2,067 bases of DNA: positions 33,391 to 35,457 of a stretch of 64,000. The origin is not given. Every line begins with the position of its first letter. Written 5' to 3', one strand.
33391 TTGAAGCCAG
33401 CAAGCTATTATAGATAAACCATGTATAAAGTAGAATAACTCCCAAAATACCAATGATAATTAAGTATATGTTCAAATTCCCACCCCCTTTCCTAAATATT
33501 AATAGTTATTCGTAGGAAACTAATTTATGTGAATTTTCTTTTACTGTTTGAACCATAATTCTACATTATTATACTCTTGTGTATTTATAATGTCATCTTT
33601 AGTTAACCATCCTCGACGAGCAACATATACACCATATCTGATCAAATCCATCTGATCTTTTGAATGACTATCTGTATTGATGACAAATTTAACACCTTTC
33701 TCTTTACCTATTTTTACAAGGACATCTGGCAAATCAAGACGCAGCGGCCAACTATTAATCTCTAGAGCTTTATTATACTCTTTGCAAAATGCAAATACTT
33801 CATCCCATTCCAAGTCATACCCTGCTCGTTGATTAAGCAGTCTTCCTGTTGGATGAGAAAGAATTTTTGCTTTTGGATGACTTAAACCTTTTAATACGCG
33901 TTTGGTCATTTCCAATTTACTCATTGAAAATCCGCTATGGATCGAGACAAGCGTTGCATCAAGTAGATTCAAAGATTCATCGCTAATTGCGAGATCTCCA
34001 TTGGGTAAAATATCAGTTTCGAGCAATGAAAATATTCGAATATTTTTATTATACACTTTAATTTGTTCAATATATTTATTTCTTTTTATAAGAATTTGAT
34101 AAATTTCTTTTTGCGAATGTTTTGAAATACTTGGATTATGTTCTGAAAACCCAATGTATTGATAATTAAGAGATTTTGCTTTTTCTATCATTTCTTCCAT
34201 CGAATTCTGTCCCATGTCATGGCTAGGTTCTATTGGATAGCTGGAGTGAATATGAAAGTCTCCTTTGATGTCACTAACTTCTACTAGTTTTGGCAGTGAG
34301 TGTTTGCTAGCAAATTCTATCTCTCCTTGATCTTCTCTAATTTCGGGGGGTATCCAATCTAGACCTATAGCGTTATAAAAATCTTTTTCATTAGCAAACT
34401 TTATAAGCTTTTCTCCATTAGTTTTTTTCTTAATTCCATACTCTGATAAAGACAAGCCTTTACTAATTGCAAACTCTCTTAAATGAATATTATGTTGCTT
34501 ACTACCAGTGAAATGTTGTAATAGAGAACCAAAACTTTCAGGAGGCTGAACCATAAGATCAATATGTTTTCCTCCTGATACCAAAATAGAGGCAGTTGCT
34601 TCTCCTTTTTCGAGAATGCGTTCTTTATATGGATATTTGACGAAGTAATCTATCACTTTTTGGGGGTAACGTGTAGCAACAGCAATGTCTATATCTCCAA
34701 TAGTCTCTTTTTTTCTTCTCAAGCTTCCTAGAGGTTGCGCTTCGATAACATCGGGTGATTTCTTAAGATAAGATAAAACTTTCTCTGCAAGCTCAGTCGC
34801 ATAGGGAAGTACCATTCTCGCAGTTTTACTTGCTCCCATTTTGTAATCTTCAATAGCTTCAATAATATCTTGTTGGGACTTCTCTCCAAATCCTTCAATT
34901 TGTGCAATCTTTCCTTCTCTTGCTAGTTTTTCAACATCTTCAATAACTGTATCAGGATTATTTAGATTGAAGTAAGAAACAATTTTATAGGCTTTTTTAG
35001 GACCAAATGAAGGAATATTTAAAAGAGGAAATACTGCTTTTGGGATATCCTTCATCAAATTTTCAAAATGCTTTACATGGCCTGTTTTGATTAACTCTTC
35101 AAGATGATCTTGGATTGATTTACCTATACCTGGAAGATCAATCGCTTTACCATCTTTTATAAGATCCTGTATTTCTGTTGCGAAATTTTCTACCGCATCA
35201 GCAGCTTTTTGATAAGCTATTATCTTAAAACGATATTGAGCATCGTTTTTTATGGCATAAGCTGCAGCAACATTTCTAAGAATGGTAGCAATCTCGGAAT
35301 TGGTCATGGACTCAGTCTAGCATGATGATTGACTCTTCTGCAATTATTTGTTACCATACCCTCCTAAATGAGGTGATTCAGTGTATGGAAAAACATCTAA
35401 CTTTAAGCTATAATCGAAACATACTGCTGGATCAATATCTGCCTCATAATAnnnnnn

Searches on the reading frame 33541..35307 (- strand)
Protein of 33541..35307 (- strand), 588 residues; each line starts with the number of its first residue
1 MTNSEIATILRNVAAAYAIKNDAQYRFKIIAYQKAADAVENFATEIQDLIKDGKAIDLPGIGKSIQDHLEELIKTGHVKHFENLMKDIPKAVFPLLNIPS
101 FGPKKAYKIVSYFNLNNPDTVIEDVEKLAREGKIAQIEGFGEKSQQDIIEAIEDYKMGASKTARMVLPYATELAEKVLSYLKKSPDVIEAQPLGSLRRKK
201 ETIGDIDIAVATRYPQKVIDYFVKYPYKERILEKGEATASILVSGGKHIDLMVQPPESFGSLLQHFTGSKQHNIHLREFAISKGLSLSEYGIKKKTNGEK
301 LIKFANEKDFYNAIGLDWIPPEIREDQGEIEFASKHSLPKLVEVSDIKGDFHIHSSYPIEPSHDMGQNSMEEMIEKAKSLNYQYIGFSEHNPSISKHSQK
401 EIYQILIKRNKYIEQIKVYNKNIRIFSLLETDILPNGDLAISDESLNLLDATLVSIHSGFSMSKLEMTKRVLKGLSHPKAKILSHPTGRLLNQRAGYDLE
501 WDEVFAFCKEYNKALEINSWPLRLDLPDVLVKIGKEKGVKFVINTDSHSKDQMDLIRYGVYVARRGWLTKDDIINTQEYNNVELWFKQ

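Call 19: search_protein_families(library=pfam, proteins=[window:33541-35307:-], max_evalue=0.00001)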
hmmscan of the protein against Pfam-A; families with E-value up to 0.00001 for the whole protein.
window:33541-35307:- (588 aa): 3 families
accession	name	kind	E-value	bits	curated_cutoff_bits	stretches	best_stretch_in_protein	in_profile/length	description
PF14791.11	DNA_pol_B_thumb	-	6.5e-23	80.8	25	1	263-325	2-63/63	DNA polymerase beta thumb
PF14716.13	HHH_8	-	5.9e-17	62.2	30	1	1-77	1-72/73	Helix-hairpin-helix domain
PF02811.25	PHP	-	1.3e-07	32.5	26.4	1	350-519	1-163/164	PHP domain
